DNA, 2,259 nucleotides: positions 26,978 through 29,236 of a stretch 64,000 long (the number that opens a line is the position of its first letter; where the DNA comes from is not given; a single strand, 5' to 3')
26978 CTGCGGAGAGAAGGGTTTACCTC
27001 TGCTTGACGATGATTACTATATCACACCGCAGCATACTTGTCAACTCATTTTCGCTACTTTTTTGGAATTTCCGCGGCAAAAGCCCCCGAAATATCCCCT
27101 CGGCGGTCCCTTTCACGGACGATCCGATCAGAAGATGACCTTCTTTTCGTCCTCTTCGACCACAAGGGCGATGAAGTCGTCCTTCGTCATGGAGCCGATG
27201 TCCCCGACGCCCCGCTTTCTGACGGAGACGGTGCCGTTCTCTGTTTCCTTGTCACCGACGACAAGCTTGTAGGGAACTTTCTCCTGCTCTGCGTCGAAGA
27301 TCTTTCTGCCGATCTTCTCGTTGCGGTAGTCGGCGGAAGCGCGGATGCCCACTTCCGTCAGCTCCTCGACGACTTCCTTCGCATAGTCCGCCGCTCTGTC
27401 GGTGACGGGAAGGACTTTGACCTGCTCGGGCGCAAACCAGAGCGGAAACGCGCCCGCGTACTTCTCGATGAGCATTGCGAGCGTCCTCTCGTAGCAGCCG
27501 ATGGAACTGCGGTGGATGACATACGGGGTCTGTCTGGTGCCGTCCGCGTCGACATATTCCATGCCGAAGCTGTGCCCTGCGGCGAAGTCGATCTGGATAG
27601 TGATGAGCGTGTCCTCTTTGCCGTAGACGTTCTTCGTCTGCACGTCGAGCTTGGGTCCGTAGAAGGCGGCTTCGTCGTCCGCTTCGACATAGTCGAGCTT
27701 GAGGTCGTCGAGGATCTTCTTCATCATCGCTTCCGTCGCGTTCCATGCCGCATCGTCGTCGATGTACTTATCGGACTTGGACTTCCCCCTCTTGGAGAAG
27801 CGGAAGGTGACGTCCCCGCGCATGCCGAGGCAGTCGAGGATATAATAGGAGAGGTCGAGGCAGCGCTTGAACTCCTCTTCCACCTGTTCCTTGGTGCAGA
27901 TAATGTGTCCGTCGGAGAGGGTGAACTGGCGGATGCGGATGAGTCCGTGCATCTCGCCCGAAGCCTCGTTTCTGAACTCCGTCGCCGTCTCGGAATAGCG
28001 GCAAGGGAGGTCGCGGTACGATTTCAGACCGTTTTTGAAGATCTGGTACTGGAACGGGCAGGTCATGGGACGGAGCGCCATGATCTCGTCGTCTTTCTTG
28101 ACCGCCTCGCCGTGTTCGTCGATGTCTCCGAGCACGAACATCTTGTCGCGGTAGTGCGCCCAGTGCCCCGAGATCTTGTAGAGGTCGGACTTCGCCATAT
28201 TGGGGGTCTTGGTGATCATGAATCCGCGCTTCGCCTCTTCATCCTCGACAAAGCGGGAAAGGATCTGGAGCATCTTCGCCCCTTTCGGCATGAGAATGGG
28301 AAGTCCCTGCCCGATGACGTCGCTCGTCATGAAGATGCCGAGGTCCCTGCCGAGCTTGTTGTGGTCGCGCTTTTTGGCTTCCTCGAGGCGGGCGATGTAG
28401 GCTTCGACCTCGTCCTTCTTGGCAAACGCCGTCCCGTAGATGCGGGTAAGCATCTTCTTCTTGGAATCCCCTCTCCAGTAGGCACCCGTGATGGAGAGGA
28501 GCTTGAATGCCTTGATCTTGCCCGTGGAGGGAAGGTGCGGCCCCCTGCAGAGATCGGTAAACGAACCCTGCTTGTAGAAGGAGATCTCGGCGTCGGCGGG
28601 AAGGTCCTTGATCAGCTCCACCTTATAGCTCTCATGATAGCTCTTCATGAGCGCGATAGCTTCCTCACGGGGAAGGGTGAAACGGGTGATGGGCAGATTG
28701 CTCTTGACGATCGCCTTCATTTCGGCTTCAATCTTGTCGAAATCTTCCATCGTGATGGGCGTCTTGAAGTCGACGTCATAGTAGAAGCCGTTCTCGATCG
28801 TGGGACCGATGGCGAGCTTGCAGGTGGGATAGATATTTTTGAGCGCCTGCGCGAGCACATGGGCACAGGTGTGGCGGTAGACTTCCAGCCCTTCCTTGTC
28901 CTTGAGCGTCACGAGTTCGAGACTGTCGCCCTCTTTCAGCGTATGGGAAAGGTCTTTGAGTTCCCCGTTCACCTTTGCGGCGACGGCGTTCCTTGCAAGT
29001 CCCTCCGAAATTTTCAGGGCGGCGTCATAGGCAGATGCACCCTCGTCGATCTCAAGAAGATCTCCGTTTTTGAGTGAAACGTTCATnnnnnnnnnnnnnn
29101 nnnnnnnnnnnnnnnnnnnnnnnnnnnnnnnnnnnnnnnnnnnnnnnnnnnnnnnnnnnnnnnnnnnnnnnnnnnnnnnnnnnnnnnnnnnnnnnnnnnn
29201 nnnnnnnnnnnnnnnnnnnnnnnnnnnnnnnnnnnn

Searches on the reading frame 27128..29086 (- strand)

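Call 46: search_protein_families(library=pfam, proteins=[window:27128-29086:-], max_evalue=0.00001)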
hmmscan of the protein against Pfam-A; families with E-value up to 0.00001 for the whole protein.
window:27128-29086:- (652 aa): 4 families
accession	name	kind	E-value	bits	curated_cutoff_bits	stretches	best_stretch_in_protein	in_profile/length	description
PF00587.30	tRNA-synt_2b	-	5.3e-34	118.3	29.3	1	332-543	6-179/179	tRNA synthetase class II core domain (G, H, P, S and T)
PF03129.25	HGTP_anticodon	-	9.1e-23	80.7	21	1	555-644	1-93/94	Anticodon binding domain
PF07973.19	tRNA_SAD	-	1.1e-17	64.1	24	1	168-217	1-44/44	Threonyl and Alanyl tRNA synthetase second additional domain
PF02824.27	TGS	-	2.1e-16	60.2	22.2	1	1-60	1-60/60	TGS domain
